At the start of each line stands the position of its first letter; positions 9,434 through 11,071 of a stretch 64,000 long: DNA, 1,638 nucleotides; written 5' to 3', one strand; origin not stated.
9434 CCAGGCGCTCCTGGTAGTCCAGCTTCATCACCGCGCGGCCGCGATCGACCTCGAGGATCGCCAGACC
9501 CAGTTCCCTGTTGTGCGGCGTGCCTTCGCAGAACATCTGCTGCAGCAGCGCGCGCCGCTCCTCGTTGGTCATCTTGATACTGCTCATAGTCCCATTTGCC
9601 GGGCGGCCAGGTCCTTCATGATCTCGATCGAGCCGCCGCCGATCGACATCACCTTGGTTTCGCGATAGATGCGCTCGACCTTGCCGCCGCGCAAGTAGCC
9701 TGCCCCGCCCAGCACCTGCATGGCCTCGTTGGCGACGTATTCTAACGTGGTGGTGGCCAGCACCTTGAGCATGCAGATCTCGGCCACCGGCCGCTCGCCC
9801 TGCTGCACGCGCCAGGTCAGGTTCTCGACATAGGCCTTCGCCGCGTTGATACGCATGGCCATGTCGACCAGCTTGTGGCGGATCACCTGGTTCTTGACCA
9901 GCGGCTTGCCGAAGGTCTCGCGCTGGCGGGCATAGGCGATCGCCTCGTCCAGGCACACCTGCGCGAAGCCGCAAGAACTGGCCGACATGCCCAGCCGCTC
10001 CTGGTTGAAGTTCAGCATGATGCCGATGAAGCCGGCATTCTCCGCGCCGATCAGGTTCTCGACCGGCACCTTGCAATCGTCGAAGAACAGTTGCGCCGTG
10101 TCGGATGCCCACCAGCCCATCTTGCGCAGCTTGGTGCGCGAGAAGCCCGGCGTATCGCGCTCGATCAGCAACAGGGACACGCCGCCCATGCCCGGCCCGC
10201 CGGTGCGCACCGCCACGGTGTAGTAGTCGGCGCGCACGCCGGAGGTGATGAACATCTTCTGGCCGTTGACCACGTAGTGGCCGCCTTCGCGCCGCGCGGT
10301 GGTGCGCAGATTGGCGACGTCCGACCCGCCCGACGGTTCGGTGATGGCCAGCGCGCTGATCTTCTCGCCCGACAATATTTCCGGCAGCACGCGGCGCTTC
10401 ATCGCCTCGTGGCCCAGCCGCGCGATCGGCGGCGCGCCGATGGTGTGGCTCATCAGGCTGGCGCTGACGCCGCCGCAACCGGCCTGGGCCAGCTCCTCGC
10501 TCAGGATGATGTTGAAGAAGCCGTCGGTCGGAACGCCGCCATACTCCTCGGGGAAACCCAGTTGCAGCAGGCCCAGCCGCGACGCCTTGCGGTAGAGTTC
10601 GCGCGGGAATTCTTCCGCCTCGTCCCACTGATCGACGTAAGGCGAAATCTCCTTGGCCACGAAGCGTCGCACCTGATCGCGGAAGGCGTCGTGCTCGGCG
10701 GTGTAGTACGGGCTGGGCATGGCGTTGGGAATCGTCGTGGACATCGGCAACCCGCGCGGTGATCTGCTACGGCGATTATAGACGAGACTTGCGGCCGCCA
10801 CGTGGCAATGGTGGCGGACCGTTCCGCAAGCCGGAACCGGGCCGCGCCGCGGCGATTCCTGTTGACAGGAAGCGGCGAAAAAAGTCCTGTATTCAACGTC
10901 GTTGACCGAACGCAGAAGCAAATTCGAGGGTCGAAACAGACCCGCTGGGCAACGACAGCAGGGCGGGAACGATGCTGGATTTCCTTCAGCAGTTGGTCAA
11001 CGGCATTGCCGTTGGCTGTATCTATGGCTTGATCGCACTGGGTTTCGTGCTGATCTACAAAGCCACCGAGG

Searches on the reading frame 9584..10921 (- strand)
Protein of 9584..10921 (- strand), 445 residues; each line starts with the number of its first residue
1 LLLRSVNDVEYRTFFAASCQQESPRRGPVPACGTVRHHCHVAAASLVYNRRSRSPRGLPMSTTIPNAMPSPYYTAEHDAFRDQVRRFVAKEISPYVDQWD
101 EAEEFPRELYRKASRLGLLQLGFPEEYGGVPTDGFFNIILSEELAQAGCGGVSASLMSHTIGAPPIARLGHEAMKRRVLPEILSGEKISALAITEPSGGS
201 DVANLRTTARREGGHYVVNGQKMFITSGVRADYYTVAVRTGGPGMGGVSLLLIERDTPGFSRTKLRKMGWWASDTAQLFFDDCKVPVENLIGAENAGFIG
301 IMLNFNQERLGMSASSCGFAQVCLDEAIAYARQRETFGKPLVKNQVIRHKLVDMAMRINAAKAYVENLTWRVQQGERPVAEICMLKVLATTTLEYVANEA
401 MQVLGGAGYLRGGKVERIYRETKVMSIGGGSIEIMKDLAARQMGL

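Call 67: search_protein_families(library=pfam, proteins=[window:9584-10921:-], max_evalue=0.00001)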
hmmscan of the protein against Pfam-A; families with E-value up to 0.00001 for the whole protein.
window:9584-10921:- (445 aa): 4 families
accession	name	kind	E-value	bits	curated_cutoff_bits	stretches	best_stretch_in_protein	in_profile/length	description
PF00441.29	Acyl-CoA_dh_1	-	3.2e-47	160.9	22.4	1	295-443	1-149/150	Acyl-CoA dehydrogenase, C-terminal domain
PF02771.21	Acyl-CoA_dh_N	-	2.5e-33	115.3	22.9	1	74-186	1-113/113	Acyl-CoA dehydrogenase, N-terminal domain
PF02770.24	Acyl-CoA_dh_M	-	1.6e-24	86.3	33.3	1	190-283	1-97/97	Acyl-CoA dehydrogenase, middle domain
PF08028.16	Acyl-CoA_dh_2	-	9.9e-17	61.9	22.7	1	311-425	2-126/134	Acyl-CoA dehydrogenase, C-terminal domain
